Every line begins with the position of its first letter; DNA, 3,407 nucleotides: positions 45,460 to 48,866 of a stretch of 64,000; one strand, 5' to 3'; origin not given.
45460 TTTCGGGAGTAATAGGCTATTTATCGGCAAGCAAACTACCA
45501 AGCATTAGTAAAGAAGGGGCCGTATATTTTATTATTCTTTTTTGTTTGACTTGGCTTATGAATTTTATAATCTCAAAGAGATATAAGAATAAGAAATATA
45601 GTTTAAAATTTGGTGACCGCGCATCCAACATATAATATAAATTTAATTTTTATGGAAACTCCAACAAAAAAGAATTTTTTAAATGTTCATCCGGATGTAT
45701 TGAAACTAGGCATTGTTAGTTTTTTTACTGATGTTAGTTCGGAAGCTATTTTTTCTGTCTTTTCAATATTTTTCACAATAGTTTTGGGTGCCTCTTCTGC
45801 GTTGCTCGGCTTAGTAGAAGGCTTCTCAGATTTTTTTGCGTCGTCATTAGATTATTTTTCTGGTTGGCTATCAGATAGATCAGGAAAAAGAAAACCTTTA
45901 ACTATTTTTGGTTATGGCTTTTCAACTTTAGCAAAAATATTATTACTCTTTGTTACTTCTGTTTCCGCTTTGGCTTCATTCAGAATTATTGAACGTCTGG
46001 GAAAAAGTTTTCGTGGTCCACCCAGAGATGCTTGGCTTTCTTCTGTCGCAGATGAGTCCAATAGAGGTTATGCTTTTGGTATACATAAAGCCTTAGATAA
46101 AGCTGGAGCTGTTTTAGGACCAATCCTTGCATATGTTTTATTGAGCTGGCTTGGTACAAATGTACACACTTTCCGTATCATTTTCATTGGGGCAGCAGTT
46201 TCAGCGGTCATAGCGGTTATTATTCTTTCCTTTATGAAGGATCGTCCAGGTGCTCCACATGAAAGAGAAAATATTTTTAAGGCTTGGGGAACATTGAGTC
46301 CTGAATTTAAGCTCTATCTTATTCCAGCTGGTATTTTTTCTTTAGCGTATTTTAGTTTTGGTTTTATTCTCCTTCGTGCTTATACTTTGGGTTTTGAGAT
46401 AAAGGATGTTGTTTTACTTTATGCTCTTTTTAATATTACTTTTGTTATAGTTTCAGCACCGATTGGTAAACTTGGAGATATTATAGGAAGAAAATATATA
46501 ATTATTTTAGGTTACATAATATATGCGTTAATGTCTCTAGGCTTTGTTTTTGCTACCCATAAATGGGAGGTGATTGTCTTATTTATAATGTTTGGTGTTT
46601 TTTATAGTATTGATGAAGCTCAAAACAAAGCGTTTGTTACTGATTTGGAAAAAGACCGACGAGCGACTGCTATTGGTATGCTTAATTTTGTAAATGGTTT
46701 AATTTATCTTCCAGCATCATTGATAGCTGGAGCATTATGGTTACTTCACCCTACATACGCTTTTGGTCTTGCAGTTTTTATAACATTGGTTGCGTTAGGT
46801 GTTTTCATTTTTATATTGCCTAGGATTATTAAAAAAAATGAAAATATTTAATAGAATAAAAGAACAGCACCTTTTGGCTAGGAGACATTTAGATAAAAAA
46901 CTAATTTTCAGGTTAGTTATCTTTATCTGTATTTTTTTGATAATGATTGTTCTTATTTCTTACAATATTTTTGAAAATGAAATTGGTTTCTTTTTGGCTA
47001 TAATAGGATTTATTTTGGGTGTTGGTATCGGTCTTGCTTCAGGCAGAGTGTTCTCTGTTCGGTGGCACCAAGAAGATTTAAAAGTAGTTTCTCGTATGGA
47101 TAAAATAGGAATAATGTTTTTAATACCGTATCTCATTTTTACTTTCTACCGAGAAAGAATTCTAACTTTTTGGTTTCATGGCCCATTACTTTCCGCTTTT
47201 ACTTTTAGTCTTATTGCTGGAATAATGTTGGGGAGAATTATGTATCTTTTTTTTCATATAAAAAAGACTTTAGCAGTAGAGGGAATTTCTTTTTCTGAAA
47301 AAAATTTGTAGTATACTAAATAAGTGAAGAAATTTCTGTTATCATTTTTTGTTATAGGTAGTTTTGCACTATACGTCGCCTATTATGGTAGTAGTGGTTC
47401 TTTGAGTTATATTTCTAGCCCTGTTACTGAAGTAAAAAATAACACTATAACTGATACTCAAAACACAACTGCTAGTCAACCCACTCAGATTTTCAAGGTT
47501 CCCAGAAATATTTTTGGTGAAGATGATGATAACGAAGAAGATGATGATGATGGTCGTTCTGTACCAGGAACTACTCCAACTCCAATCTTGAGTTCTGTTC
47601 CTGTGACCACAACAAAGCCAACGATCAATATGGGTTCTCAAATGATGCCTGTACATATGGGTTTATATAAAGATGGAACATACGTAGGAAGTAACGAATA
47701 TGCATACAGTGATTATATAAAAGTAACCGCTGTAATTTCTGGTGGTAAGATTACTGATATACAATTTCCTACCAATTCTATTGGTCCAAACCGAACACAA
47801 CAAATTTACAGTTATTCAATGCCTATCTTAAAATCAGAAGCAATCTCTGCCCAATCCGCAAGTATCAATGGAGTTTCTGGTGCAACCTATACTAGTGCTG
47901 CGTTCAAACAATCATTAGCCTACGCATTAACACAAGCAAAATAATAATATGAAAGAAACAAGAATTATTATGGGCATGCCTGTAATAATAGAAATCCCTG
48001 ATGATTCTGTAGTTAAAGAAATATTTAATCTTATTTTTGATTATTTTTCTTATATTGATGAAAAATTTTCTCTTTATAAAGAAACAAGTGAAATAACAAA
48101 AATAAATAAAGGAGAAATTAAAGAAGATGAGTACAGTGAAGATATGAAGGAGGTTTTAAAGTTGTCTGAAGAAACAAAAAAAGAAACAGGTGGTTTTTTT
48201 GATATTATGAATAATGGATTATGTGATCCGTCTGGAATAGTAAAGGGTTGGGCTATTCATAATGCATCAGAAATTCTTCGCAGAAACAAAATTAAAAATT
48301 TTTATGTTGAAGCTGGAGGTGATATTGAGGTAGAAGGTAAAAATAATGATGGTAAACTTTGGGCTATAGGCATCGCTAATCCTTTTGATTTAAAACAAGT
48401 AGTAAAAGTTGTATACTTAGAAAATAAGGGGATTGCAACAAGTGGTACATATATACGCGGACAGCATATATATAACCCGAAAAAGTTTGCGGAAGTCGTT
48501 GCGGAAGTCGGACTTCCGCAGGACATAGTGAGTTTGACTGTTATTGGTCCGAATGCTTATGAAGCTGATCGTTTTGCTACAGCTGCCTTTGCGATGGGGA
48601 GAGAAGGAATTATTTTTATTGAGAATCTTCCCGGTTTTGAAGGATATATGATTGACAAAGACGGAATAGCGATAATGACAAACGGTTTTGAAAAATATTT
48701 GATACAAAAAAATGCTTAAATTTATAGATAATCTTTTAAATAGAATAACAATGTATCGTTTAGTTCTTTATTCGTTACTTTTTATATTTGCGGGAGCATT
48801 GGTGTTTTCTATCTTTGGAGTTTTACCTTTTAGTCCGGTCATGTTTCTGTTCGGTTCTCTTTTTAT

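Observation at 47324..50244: Three-gene flavinylation / transmembrane electron-transfer cassette: FMN-binding protein, ApbE, membrane-FAD/NAD(P)H oxidoreductase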

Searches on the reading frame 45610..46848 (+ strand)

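Call 3: search_protein_families(library=pfam, proteins=[window:45610-46848:+], max_evalue=0.01)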
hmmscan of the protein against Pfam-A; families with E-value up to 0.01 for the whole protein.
window:45610-46848:+ (413 aa): 3 families
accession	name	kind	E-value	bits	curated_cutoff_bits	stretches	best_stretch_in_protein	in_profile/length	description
PF07690.21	MFS_1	-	5.7e-38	131.2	33.4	2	34-254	2-220/347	Major Facilitator Superfamily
PF13347.12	MFS_2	-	6e-10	38.7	27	1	49-334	18-330/427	MFS/sugar transport protein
PF00083.30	Sugar_tr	-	8.4e-06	25.4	22.3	1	82-211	64-193/452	Sugar (and other) transporter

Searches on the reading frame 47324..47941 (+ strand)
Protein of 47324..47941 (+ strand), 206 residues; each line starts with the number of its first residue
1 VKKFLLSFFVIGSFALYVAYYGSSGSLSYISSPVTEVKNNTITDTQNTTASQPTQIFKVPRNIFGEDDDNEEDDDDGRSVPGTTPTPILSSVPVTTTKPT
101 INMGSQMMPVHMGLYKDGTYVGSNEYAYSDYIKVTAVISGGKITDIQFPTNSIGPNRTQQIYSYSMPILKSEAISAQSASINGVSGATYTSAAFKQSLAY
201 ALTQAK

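Call 3: search_protein_families(library=pfam, proteins=[window:47324-47941:+], max_evalue=0.01)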
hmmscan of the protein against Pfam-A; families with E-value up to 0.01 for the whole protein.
window:47324-47941:+ (206 aa): 1 family
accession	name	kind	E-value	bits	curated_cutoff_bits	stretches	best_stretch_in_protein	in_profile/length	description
PF04205.19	FMN_bind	-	3.9e-08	34.3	22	1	128-202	2-76/77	FMN-binding domain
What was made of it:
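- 47324..47944 (+): Gene 1: membrane-anchored FMN_bind protein (206 aa), the NqrC/RnfG-like flavinylated subunit. PF04205, E=3.9e-8, residues 128-202 (call 3).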

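Call 4: search_protein_families(library=ncbifam, proteins=[window:47324-47941:+], max_evalue=0.01)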
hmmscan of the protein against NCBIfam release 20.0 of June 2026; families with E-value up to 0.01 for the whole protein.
window:47324-47941:+ (206 aa): 0 families

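Call 5: search_protein_families(library=pfam, proteins=[window:47324-47941:+], max_evalue=10)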
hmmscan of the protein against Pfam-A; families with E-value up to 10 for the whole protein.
window:47324-47941:+ (206 aa): 1 family
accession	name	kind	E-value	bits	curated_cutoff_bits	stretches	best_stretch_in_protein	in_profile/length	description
PF04205.19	FMN_bind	-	3.9e-08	34.3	22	1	128-202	2-76/77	FMN-binding domain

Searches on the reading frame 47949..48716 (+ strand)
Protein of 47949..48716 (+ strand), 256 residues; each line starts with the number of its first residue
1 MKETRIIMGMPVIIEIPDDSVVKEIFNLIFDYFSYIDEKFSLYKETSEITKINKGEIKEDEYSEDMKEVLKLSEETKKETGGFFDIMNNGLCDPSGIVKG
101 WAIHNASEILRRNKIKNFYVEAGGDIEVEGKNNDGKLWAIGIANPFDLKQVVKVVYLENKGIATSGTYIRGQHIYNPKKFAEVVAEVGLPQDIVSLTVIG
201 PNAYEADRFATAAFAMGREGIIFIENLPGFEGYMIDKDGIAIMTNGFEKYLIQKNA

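Call 3: search_protein_families(library=pfam, proteins=[window:47949-48716:+], max_evalue=0.01)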
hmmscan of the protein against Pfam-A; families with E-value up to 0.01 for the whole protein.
window:47949-48716:+ (256 aa): 1 family
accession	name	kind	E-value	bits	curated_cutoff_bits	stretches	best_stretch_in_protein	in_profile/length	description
PF02424.20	ApbE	-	6.2e-39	134.6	25.6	2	93-231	127-263/266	ApbE family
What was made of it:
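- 47949..48719 (+): Gene 2: compact ApbE (FAD:protein FMN transferase), 256 aa, with no signal peptide. PF02424, E=6.2e-39 (call 3).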

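Call 4: search_protein_families(library=ncbifam, proteins=[window:47949-48716:+], max_evalue=0.01)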
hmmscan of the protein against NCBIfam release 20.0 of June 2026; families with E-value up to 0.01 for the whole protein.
window:47949-48716:+ (256 aa): 1 family
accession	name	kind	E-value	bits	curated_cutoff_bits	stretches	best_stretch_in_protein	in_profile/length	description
NF007774.0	PRK10461.1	equivalog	7e-20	71.2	498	1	93-254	182-349/351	FAD:protein FMN transferase ApbE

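Call 5: search_protein_families(library=pfam, proteins=[window:47949-48716:+], max_evalue=10)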
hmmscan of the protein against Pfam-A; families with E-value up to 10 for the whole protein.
window:47949-48716:+ (256 aa): 2 families
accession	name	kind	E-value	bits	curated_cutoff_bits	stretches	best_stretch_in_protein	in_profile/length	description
PF02424.20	ApbE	-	6.2e-39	134.6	25.6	2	93-231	127-263/266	ApbE family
PF18106.7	Rol_Rep_N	-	0.14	12.8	23.7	1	19-53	17-51/91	Rolling Circle replication initiation protein N-terminal domain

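Call 39: search_solved_structures(query=window:47949-48716:+, max_evalue=0.001, show_alignments=1)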
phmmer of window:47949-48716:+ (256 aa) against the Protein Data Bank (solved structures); distinct sequences matched with E-value up to 0.001: 13.
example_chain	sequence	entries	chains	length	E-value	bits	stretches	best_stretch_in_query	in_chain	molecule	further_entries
4xgw_A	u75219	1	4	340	1.4e-17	67.3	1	92-252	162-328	FAD:protein FMN transferase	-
2o18_A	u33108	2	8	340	4.8e-17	65.6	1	93-252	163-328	Thiamine biosynthesis lipoprotein apbE | FAD:protein FMN transferase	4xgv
7esa_A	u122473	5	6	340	1.5e-16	63.9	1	93-248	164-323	FAD:protein FMN transferase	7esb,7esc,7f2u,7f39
4xgx_A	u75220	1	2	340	2.1e-16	63.5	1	93-252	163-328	FAD:protein FMN transferase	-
6nxi_A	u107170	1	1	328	1.9e-14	57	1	92-224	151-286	FAD:protein FMN transferase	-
3pnd_A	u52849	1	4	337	2.1e-14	57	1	93-244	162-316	Thiamine biosynthesis lipoprotein ApbE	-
6nxj_A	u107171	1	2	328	3.3e-14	56.3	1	92-224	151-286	FAD:protein FMN transferase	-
1vrm_A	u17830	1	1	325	2.7e-13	53.3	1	87-230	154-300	hypothetical protein TM1553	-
5mgy_H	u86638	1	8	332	5.2e-13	52.4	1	93-246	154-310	FAD:protein FMN transferase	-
4xdt_A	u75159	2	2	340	4.9e-05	26.2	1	93-238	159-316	FAD:protein FMN transferase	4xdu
4ifu_A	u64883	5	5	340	5.1e-05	26.2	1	93-238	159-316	FAD:protein FMN transferase | Thiamine biosynthesis lipoprotein ApbE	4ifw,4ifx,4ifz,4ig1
7mgt_A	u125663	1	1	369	6.2e-05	25.9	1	93-238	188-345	FAD:protein FMN transferase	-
4xdr_A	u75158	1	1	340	0.00067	22.5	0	93-238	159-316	FAD:protein FMN transferase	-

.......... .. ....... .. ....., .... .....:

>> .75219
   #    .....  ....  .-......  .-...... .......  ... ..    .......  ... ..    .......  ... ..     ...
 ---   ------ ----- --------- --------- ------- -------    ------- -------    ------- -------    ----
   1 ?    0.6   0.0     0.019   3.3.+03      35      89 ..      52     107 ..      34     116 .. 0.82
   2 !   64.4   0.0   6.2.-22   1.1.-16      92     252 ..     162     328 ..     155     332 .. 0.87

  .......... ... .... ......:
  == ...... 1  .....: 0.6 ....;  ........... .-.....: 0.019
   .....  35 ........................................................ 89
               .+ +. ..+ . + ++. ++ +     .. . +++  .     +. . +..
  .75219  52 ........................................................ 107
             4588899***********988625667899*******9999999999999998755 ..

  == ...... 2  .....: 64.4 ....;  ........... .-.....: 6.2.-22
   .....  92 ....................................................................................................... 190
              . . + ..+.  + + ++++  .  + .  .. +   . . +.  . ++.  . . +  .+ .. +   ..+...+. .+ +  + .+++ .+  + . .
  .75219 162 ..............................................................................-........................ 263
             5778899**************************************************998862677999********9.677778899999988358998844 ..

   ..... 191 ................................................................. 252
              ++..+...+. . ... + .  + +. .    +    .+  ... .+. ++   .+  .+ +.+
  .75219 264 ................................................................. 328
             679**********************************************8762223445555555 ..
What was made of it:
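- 47949..48719 (+): PDB ApbEs match at E=1e-17 (call 39).
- On ApbE FAD:protein FMN transferase: Matches to solved ApbEs 4xgw, 2o18 and 7esa at E=1e-17 to 1e-16 (call 39).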

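Call 57: find_homologous_proteins(query=window:47949-48716:+)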
Query window:47949-48716:+ (256 aa): 7999 proteins with E <= 0.001 among 8000 candidates; the best 120 are listed.
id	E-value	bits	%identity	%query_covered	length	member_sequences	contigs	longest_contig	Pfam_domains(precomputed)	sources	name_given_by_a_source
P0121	5.4e-165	565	100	100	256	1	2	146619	PF02424.21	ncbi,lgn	ncbi:MAG: FAD:protein FMN transferase [Minisyncoccia bacterium]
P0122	1.5e-132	459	83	98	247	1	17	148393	PF02424.21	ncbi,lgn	-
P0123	4.6e-127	441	79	98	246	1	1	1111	PF02424.21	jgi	-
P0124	2.7e-124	432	79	98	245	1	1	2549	PF02424.21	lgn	-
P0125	1.1e-121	423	78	98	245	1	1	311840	PF02424.21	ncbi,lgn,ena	-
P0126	2.7e-106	373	67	98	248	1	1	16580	PF02424.21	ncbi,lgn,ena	-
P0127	3.2e-104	366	67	98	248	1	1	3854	PF02424.21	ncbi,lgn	-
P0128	6.7e-104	365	66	100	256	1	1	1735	PF02424.21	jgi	jgi:thiamine biosynthesis lipoprotein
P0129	3.7e-103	362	63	99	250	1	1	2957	PF02424.21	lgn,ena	-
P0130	6.6e-103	362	65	98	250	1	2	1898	PF02424.21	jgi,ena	-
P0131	9.3e-101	355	64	99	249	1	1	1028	PF02424.21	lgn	-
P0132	1.4e-100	354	65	98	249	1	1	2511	PF02424.21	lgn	-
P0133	2.3e-100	353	66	99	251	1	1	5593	PF02424.21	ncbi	-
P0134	8.2e-100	352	65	100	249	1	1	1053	PF02424.21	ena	-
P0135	1.1e-99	351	64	96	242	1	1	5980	PF02424.21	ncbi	-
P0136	2.4e-99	350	64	98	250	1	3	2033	PF02424.21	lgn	-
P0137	2.9e-99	350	65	98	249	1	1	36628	PF02424.21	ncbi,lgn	-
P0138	3.2e-99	350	65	98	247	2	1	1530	PF02424.21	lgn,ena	-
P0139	3.9e-99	349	66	98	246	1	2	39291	PF02424.21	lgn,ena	-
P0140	8.9e-99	348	64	98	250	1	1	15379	PF02424.21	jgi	jgi:FAD:protein FMN transferase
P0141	9.4e-99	348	63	98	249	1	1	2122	PF02424.21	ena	-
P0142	9.9e-99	348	62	99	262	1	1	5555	PF02424.21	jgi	jgi:thiamine biosynthesis lipoprotein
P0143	1.8e-98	347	63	98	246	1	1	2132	PF02424.21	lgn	-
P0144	2.3e-98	347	61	98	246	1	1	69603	PF02424.21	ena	-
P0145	3.7e-98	346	62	98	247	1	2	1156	PF02424.21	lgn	-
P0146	3.8e-98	346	63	99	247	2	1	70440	PF02424.21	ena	-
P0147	4.3e-98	346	65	98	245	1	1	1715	PF02424.21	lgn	-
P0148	4.4e-98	346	64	95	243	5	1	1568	PF02424.21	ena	-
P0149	4.6e-98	346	62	98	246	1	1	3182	PF02424.21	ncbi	-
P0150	4.7e-98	346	61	98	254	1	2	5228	PF02424.21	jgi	-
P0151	8.0e-98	345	61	100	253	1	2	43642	PF02424.21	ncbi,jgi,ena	jgi:thiamine biosynthesis lipoprotein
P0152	1.1e-97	345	62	98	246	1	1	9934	PF02424.21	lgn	-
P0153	1.4e-97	344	63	100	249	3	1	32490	PF02424.21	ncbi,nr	ncbi:MAG: FAD:protein FMN transferase [Candidatus Pacebacteria bacterium]|nr:FAD:protein FMN transfe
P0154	1.4e-97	344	62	98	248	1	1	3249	PF02424.21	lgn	-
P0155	1.5e-97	344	64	98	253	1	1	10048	PF02424.21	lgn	-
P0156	2.6e-97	343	62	97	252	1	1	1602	PF02424.21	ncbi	-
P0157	2.8e-97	343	63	98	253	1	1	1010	PF02424.21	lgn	-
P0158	3.1e-97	343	62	98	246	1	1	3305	PF02424.21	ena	-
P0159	3.3e-97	343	61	98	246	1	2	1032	PF02424.21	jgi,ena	jgi:thiamine biosynthesis lipoprotein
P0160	3.5e-97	343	64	98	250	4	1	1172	PF02424.21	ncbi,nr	ncbi:MAG: FAD:protein FMN transferase [Ignavibacteriae bacterium]|nr:FAD:protein FMN transferase [Ig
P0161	5.2e-97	342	66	95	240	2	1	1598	PF02424.21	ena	-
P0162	5.2e-97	342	64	98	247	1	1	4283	PF02424.21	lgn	-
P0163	5.4e-97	342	63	98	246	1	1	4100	PF02424.21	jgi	jgi:FAD:protein FMN transferase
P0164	6.5e-97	342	63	99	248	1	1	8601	PF02424.21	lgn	-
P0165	6.6e-97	342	66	95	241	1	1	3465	PF02424.21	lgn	-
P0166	7.2e-97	342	60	98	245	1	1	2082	PF02424.21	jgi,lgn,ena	-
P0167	1.0e-96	341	64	98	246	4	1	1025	PF02424.21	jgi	jgi:FAD:protein FMN transferase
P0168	1.0e-96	341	62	99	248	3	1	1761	PF02424.21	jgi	jgi:thiamine biosynthesis lipoprotein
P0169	1.1e-96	341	61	98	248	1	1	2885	PF02424.21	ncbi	-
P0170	1.3e-96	341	61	98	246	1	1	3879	PF02424.21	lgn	-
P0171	1.3e-96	341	60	98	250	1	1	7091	PF02424.21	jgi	jgi:FAD:protein FMN transferase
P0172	1.4e-96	341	60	99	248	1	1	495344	PF02424.21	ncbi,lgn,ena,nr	ncbi:MAG: ApbE family lipoprotein [Parcubacteria group bacterium Gr01-1014_13]|nr:MAG: ApbE family l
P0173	2.0e-96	340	59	98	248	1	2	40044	PF02424.21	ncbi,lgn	-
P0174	3.0e-96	340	66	96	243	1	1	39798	PF02424.21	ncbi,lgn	-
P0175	3.2e-96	340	61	98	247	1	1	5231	PF02424.21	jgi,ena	jgi:thiamine biosynthesis lipoprotein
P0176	3.7e-96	340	62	98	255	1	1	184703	PF02424.21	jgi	jgi:thiamine biosynthesis lipoprotein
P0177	4.1e-96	339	64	99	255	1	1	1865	PF02424.21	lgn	-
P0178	4.7e-96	339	62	98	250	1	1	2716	PF02424.21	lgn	-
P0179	4.8e-96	339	61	99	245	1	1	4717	PF02424.21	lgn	-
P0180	5.2e-96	339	61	98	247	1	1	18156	PF02424.21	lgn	-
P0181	5.4e-96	339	66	95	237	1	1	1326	PF02424.21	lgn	-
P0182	5.6e-96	339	61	99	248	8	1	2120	PF02424.21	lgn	-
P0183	6.2e-96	339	63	97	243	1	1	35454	PF02424.21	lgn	-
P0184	7.3e-96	339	61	99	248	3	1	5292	PF02424.21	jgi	jgi:thiamine biosynthesis lipoprotein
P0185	8.4e-96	338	60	98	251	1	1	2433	PF02424.21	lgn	-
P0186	8.4e-96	338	57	98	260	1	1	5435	PF02424.21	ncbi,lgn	-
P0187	8.6e-96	338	63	98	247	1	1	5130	PF02424.21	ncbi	-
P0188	9.0e-96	338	60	97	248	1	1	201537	PF02424.21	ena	-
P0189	9.3e-96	338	64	95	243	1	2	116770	PF02424.21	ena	-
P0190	9.9e-96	338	58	98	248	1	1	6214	PF02424.21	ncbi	-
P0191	1.0e-95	338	62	98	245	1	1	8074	PF02424.21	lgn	-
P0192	1.0e-95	338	59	100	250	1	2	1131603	PF02424.21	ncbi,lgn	-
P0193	1.0e-95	338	61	98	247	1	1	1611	PF02424.21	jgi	-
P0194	1.2e-95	338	63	98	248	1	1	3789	PF02424.21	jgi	jgi:thiamine biosynthesis lipoprotein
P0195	1.2e-95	338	61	99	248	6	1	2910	PF02424.21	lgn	-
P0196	1.3e-95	338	62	98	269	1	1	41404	PF02424.21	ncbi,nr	ncbi:MAG: FAD:protein FMN transferase [Patescibacteria group bacterium]|nr:FAD:protein FMN transfera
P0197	1.4e-95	338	63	99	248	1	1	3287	PF02424.21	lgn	-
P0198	1.6e-95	337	65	98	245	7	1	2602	PF02424.21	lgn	-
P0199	1.6e-95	337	62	98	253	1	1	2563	PF02424.21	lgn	-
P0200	1.6e-95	337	60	98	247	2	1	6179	PF02424.21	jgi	-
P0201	2.4e-95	337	64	95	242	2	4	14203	PF02424.21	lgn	-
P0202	2.5e-95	337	62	98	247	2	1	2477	PF02424.21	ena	-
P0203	2.5e-95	337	59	98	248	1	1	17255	PF02424.21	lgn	-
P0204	2.5e-95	337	63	98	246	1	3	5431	PF02424.21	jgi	jgi:thiamine biosynthesis lipoprotein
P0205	2.5e-95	337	65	98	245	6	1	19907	PF02424.21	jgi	-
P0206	2.6e-95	337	63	99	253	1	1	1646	PF02424.21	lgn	-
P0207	2.8e-95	337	60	99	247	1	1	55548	PF02424.21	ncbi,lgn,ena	-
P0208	2.9e-95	337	64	96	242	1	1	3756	PF02424.21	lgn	-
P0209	2.9e-95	337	61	98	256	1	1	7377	PF02424.21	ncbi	-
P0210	3.0e-95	337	65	98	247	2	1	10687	PF02424.21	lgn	-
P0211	3.0e-95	337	62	100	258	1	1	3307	PF02424.21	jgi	jgi:FAD:protein FMN transferase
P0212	3.0e-95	337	62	100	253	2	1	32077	PF02424.21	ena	-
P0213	3.0e-95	337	62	98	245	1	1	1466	PF02424.21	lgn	-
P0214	3.3e-95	336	63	98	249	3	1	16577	PF02424.21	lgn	-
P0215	3.4e-95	336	61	98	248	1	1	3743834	PF02424.21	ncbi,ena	-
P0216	3.4e-95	336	60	98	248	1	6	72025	PF02424.21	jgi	jgi:thiamine biosynthesis lipoprotein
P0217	3.5e-95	336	63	98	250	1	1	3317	PF02424.21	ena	-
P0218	3.5e-95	336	64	95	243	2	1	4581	PF02424.21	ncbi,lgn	-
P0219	3.7e-95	336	59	98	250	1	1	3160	PF02424.21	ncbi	-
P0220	3.9e-95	336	61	98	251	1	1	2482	PF02424.21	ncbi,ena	-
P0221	4.8e-95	336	63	98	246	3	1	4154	PF02424.21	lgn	-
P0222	4.9e-95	336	62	98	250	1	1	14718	PF02424.21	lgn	-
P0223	5.1e-95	336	63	98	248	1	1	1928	PF02424.21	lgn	-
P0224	5.5e-95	336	64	95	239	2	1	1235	PF02424.21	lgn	-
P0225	5.8e-95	336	62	98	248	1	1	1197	PF02424.21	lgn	-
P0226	5.9e-95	336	61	98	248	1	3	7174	PF02424.21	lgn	-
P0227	6.3e-95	336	61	98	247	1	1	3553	PF02424.21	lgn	-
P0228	7.4e-95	335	62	98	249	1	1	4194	PF02424.21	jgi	jgi:thiamine biosynthesis lipoprotein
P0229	7.9e-95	335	65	95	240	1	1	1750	PF02424.21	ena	-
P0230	8.1e-95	335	62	98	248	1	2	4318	PF02424.21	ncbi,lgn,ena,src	-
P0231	8.1e-95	335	61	99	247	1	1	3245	PF02424.21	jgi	jgi:FAD:protein FMN transferase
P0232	8.1e-95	335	65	95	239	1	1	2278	PF02424.21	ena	-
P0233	8.5e-95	335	60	100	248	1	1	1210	PF02424.21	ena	-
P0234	9.0e-95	335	61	98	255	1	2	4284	PF02424.21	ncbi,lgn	-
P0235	9.4e-95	335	60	98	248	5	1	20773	PF02424.21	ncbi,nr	ncbi:MAG: FAD:protein FMN transferase [Chloroflexi bacterium]|nr:FAD:protein FMN transferase [Chloro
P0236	9.6e-95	335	63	98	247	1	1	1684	PF02424.21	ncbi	-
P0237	9.6e-95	335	65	98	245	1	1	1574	PF02424.21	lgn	-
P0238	9.7e-95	335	66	95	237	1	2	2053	PF02424.21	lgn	-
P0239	9.8e-95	335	63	98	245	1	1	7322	PF02424.21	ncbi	-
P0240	1.0e-94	335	61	98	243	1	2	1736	PF02424.21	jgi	jgi:thiamine biosynthesis lipoprotein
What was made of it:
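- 47949..48719 (+): The 120 best database homologues are 237-269 aa (call 57).
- Closest known: Cytoplasmic ApbE of Klebsiella pneumoniae, which serves a soluble fumarate reductase. Different: The CPR/Chloroflexota ApbE is also about 70-90 aa shorter than the solved ApbEs of 325-340 aa (calls 39, 57).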
